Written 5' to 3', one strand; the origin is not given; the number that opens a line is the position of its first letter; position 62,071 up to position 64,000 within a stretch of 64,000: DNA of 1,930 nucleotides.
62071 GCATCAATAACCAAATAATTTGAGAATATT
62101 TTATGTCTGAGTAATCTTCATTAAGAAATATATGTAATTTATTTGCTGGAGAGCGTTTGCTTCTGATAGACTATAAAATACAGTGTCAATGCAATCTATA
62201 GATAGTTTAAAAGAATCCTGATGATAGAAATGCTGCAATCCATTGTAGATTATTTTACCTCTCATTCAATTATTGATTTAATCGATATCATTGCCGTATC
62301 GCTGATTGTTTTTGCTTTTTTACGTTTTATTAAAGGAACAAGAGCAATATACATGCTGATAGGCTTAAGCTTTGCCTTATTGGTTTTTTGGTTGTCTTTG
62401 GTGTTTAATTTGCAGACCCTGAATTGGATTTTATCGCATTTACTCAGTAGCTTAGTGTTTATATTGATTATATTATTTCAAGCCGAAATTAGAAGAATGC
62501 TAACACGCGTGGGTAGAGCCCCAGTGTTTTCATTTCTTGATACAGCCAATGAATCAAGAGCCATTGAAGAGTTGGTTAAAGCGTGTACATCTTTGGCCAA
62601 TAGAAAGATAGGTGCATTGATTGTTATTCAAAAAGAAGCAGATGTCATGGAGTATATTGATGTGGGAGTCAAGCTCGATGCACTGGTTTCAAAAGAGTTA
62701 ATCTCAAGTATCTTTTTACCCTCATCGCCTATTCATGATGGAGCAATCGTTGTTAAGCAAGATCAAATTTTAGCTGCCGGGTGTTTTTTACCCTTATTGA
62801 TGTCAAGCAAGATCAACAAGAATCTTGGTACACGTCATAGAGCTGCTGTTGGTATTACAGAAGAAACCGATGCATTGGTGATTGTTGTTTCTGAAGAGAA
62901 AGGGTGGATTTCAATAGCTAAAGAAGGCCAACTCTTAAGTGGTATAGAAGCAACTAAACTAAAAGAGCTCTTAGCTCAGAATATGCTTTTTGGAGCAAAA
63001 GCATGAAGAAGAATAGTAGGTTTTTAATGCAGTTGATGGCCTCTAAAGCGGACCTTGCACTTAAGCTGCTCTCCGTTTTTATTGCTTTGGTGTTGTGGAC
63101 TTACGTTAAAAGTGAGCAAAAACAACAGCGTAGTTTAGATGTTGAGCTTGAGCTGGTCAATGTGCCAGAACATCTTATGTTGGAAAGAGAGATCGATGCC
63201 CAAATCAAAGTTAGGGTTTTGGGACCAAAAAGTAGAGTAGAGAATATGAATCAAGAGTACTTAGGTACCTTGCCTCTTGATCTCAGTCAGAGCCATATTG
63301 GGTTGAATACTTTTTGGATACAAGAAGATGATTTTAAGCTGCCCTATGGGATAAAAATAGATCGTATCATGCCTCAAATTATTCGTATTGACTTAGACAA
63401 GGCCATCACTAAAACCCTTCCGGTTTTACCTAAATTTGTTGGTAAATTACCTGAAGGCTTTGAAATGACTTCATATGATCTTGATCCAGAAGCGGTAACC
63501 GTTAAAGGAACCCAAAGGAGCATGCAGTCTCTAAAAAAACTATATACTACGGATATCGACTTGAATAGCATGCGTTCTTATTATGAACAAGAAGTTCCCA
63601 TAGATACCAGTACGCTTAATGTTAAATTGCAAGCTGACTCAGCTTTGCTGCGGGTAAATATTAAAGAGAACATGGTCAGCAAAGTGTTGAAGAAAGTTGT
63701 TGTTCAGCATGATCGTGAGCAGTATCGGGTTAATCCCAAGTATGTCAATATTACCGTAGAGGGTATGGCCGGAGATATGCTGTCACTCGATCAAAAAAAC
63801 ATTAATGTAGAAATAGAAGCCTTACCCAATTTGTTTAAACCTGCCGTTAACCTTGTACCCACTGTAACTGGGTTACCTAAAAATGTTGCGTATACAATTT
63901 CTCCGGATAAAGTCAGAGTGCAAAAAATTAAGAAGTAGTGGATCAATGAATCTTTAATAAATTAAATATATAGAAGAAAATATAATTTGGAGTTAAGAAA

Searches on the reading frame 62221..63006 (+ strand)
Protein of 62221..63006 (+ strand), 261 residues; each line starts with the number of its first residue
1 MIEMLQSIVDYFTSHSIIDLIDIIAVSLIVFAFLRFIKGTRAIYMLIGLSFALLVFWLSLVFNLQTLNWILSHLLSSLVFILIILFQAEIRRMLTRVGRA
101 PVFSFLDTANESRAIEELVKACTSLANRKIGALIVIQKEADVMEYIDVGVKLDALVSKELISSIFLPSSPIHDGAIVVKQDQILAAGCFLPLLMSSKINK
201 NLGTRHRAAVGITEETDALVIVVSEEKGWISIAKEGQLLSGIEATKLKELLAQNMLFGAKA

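Call 9: search_protein_families(library=pfam, proteins=[window:62221-63006:+], max_evalue=0.001)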
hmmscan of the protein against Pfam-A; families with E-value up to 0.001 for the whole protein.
window:62221-63006:+ (261 aa): 2 families
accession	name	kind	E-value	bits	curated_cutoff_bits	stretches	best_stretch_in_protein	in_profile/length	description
PF02457.21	DAC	-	5.7e-44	149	27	1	120-237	2-118/119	DisA bacterial checkpoint controller nucleotide-binding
PF19293.4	CdaA_N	-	4.4e-08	33.6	23.8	1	13-90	3-81/81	CdaA N-terminal transmembrane domain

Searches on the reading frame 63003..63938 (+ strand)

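Call 9: search_protein_families(library=pfam, proteins=[window:63003-63938:+], max_evalue=0.001)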
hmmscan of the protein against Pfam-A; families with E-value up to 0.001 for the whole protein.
window:63003-63938:+ (311 aa): 1 family
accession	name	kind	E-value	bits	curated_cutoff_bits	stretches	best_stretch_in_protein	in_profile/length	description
PF07949.17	YbbR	-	2.1e-18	66.8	22.3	1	140-210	2-73/81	YbbR-like protein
